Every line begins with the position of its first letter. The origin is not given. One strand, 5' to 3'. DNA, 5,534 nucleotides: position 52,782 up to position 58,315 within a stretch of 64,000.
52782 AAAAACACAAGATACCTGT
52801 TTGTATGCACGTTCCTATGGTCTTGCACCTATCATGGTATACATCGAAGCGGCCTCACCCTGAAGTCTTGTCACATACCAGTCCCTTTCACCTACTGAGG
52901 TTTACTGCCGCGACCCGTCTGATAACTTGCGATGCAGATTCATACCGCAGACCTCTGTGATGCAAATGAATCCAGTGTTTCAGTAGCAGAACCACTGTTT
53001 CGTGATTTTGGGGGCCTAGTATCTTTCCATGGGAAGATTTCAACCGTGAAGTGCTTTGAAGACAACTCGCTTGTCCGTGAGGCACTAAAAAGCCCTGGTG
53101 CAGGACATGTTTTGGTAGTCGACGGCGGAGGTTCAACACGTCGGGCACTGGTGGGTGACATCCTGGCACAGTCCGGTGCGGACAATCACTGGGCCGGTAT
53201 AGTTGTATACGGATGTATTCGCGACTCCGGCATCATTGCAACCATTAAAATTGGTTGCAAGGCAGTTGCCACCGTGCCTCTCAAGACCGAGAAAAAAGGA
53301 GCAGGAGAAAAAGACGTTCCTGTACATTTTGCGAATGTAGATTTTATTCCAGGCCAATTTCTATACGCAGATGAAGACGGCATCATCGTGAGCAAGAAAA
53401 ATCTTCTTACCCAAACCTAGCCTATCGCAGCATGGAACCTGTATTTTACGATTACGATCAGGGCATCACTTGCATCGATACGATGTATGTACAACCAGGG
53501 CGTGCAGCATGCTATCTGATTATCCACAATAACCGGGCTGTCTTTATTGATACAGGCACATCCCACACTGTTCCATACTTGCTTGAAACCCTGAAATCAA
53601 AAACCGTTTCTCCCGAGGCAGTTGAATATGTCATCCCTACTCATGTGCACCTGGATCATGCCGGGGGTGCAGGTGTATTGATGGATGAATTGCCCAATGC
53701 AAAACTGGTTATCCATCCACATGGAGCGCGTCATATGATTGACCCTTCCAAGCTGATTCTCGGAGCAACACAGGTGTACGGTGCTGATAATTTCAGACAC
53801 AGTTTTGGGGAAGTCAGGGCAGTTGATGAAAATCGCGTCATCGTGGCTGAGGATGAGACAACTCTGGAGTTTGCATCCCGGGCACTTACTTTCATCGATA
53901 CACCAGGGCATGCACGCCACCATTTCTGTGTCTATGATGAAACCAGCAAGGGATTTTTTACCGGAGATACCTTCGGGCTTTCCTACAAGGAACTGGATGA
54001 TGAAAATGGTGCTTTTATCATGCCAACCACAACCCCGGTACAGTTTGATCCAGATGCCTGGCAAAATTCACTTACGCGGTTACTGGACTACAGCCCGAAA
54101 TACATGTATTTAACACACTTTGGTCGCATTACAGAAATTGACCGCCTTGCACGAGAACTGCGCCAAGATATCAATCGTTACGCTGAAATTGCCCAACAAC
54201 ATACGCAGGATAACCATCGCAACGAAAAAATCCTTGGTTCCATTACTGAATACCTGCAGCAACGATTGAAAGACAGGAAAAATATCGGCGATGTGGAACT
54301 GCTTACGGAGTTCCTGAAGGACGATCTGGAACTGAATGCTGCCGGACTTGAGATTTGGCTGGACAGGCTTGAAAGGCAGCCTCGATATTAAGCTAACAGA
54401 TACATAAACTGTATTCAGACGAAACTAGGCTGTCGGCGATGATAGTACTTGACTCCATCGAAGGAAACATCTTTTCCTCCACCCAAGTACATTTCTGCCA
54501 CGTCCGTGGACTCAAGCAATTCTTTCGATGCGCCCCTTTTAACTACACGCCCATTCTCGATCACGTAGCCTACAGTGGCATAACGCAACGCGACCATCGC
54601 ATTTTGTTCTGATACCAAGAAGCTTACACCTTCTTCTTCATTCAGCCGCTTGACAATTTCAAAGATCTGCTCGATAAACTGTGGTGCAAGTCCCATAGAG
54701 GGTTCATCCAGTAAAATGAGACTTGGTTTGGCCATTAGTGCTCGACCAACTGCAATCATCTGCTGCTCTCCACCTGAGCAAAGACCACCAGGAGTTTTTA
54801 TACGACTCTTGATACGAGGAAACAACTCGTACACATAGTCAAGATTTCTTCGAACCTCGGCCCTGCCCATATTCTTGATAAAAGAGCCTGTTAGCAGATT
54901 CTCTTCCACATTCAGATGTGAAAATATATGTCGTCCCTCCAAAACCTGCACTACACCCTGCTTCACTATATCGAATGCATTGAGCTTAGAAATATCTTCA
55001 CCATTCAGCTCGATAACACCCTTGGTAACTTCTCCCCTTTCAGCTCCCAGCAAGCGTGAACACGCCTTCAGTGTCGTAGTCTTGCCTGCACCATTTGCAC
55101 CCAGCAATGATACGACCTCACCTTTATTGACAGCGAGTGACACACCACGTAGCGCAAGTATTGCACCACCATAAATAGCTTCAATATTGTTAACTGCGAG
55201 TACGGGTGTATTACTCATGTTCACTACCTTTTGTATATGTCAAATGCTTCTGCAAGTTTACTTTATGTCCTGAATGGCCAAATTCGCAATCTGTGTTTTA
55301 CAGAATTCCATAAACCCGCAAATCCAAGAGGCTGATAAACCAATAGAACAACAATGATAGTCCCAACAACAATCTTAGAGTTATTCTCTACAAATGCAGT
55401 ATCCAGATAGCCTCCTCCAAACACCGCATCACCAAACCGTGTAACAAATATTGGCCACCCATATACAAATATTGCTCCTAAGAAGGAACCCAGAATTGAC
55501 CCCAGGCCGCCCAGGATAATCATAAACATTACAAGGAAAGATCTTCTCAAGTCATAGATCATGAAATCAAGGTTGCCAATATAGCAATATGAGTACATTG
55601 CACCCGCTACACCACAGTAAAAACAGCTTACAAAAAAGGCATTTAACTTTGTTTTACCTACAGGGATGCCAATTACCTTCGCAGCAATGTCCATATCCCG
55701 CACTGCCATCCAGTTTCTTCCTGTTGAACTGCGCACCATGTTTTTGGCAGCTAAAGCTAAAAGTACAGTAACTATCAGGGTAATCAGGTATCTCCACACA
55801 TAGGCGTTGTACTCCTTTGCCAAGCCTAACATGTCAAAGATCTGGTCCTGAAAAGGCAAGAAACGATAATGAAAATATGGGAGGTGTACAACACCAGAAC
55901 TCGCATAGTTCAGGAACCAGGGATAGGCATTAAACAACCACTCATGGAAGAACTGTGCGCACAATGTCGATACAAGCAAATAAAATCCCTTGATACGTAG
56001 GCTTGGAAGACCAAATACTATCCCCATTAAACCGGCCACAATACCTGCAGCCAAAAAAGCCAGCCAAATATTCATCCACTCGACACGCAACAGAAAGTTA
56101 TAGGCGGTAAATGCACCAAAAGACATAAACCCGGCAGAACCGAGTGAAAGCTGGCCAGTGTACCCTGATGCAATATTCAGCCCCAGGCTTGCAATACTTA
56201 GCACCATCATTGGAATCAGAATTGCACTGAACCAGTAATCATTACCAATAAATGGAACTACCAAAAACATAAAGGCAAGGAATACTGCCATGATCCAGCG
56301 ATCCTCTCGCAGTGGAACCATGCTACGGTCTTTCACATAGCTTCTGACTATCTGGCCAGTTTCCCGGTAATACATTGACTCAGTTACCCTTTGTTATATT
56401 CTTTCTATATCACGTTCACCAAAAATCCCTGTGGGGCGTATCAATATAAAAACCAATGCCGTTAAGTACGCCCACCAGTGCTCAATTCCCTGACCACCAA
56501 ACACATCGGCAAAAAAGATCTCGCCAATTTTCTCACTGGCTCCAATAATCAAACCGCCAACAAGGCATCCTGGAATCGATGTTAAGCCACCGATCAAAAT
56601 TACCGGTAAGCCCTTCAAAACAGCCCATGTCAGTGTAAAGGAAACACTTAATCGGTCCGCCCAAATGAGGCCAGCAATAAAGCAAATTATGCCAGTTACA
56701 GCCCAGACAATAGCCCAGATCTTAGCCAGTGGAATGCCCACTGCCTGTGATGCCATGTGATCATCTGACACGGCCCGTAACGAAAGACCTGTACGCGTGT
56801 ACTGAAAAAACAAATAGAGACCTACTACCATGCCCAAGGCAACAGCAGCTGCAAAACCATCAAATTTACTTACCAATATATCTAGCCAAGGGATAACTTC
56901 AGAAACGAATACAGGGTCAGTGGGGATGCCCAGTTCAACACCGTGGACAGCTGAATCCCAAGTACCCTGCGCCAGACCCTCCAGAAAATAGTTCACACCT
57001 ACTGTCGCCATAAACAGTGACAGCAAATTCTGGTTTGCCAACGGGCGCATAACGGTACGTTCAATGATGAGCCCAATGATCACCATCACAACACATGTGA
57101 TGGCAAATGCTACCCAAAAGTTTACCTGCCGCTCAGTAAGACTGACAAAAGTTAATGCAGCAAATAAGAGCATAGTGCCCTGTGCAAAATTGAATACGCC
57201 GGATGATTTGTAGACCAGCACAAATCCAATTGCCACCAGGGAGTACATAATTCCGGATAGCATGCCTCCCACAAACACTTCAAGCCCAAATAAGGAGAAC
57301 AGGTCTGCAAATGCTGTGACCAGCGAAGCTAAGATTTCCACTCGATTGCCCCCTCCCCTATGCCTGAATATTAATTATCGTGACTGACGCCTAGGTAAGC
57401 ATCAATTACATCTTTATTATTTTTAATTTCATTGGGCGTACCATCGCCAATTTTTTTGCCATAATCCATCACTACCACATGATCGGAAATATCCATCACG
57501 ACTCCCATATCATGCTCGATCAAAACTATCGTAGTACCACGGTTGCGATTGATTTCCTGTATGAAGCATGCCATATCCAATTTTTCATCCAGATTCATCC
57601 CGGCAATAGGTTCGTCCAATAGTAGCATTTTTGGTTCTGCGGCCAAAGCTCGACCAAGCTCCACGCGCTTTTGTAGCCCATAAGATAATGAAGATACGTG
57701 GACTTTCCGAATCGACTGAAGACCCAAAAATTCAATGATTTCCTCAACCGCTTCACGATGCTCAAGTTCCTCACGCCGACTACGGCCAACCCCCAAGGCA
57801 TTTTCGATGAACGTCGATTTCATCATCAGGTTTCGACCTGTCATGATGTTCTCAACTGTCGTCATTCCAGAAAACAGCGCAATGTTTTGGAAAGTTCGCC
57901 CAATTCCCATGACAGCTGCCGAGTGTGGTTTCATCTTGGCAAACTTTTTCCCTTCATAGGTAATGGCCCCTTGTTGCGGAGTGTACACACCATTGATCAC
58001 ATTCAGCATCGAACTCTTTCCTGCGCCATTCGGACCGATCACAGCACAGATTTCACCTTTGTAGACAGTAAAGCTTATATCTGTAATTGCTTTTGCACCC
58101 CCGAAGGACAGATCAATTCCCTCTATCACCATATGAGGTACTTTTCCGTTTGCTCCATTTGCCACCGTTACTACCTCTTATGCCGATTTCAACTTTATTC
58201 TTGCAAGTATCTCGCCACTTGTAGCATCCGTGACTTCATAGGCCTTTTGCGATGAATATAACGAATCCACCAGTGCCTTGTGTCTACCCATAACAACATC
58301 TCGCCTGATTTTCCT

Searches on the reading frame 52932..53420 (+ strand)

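Call 26: search_protein_families(library=pfam, max_evalue=0.5, proteins=[window:52932-53420:+])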
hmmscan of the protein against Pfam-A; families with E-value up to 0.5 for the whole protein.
window:52932-53420:+ (162 aa): 1 family
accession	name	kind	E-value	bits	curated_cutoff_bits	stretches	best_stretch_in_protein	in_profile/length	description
PF03737.21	RraA-like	-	3.4e-44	151.2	24.5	1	5-153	1-152/152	Aldolase/RraA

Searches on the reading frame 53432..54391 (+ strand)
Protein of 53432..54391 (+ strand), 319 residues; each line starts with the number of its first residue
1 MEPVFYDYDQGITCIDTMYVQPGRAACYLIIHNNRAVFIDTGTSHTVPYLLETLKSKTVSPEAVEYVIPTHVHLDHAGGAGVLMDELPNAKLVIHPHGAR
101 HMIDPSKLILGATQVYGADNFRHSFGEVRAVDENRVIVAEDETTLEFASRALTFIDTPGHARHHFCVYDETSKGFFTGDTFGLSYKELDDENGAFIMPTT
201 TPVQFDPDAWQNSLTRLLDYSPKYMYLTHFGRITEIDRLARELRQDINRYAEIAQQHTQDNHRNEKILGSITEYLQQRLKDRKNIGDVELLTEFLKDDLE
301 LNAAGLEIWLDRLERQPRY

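Call 26: search_protein_families(library=pfam, max_evalue=0.5, proteins=[window:53432-54391:+])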
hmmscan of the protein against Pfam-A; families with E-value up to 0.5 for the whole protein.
window:53432-54391:+ (319 aa): 5 families
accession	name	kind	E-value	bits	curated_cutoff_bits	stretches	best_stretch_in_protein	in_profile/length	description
PF00753.33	Lactamase_B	-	3.3e-28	99.4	22.7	1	22-229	3-196/196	Metallo-beta-lactamase superfamily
PF19583.5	ODP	-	1.9e-13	51.1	27.2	1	26-185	4-141/194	ODP family beta lactamase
PF12706.13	Lactamase_B_2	-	0.0059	16.7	27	1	36-97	2-65/200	Beta-lactamase superfamily domain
PF13935.11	Ead_Ea22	-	0.076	14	27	0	252-310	10-70/139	Ead/Ea22-like protein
PF00009.33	GTP_EFTU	-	0.15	12.1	26.5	1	142-162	61-81/188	Elongation factor Tu GTP binding domain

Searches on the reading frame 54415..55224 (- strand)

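Call 26: search_protein_families(library=pfam, max_evalue=0.5, proteins=[window:54415-55224:-])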
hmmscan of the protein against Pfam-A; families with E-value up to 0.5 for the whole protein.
window:54415-55224:- (269 aa): 17 families
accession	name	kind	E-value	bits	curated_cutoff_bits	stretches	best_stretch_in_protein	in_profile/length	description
PF00005.33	ABC_tran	-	3.4e-24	86.4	25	1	25-176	1-136/137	ABC transporter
PF13304.12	AAA_21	-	8.8e-10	39.6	27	2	152-204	241-295/304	AAA domain, putative AbiEii toxin, Type IV TA system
PF25199.1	nSTAND_NTPase5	-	8e-05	22.9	34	1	33-59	39-66/145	Novel STAND NTPase 5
PF02463.25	SMC_N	-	0.00054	19.9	40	1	36-214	25-205/220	RecF/RecN/SMC N terminal domain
PF13555.12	AAA_29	-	0.0034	17.5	27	1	30-62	17-49/61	P-loop containing region of AAA domain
PF13604.12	AAA_30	-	0.0066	16.7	27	1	33-66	16-49/191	AAA domain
PF13191.12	AAA_16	-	0.015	16.3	32.6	1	34-87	21-73/167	AAA ATPase domain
PF13476.12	AAA_23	-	0.015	16.3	27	1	37-68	21-52/201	AAA domain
PF13173.12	AAA_14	-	0.022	15.2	27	1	36-92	3-55/129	AAA domain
PF13245.12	AAA_19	-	0.023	15.3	25.1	1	34-65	10-41/134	AAA domain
PF02367.23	TsaE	-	0.032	14.6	26.6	1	31-66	17-51/128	Threonylcarbamoyl adenosine biosynthesis protein TsaE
PF13558.12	SbcC_Walker_B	-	0.04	14.6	27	0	124-192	6-89/90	SbcC/RAD50-like, Walker B motif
PF13514.12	AAA_27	-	0.066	13.2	22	1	34-59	25-50/206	AAA domain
PF13401.12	AAA_22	-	0.089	13.5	27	1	37-67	7-37/130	AAA domain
PF00004.35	AAA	-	0.16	12.9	21.2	1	40-79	3-35/131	ATPase family associated with various cellular activities (AAA)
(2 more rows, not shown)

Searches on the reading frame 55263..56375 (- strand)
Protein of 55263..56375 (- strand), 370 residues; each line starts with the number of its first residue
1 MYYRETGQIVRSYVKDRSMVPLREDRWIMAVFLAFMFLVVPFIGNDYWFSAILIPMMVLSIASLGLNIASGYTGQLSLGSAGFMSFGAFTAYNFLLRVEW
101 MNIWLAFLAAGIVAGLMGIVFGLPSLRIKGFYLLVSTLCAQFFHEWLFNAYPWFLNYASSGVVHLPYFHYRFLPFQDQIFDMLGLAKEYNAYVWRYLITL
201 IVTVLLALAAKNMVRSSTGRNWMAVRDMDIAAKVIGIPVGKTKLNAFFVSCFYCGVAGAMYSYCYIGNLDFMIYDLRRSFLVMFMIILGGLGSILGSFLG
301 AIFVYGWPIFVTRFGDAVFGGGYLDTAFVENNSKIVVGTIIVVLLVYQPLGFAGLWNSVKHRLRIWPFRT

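Call 26: search_protein_families(library=pfam, max_evalue=0.5, proteins=[window:55263-56375:-])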
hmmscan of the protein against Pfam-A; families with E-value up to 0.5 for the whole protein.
window:55263-56375:- (370 aa): 1 family
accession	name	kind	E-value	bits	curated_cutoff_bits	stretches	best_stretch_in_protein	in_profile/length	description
PF02653.21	BPD_transp_2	-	9.1e-32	110.7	26.8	1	51-344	4-268/269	Branched-chain amino acid transport system / permease component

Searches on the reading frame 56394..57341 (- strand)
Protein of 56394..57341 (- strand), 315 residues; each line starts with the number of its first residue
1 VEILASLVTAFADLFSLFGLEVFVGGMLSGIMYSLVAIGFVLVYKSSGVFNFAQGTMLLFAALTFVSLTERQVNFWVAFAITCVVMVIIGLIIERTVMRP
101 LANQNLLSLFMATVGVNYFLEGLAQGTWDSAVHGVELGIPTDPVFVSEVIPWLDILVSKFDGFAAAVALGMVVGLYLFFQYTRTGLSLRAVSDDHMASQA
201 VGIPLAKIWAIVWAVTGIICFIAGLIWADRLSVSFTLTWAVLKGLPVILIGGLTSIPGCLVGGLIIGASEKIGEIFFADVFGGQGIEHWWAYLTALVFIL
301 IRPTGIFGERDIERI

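Call 26: search_protein_families(library=pfam, max_evalue=0.5, proteins=[window:56394-57341:-])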
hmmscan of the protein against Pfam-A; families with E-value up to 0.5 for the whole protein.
window:56394-57341:- (315 aa): 2 families
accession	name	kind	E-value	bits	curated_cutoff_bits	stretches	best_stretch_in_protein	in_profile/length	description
PF02653.21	BPD_transp_2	-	5.2e-30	104.9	26.8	1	24-300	3-267/269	Branched-chain amino acid transport system / permease component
PF09773.14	Meckelin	-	0.36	9.2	25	0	54-106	766-818/825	Meckelin (Transmembrane protein 67)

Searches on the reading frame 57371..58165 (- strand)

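Call 26: search_protein_families(library=pfam, max_evalue=0.5, proteins=[window:57371-58165:-])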
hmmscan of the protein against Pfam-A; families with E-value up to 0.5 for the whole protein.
window:57371-58165:- (264 aa): 13 families
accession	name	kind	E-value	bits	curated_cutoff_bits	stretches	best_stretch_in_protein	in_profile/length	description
PF00005.33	ABC_tran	-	4.1e-33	115.3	25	1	28-188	2-137/137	ABC transporter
PF12399.14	BCA_ABC_TP_C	-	7.2e-09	35.5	25.5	1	237-262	1-26/27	Branched-chain amino acid ATP-binding cassette transporter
PF13555.12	AAA_29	-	0.00053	20.1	27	1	36-65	22-50/61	P-loop containing region of AAA domain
PF13304.12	AAA_21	-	0.0019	18.8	27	1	41-58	3-20/304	AAA domain, putative AbiEii toxin, Type IV TA system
PF03193.22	RsgA_GTPase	-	0.0036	17.6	30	1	34-68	103-137/174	RsgA GTPase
PF13476.12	AAA_23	-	0.0082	17.2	27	1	29-60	14-42/201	AAA domain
PF02463.25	SMC_N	-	0.0086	16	40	1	36-57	23-44/220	RecF/RecN/SMC N terminal domain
PF13604.12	AAA_30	-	0.01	16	27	1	38-67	19-48/191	AAA domain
PF13514.12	AAA_27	-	0.015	15.3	22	1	14-58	3-47/206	AAA domain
PF20703.3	nSTAND1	-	0.017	15.2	27.1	1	21-55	17-51/379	Novel STAND NTPase 1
PF13175.12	AAA_15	-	0.03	14.4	32.1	1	28-64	17-50/374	AAA ATPase domain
PF09818.15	ABC_ATPase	-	0.06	12.8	23.2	0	201-234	214-247/283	P-loop domain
PF00350.29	Dynamin_N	-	0.1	13.1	27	1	41-60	2-21/168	Dynamin family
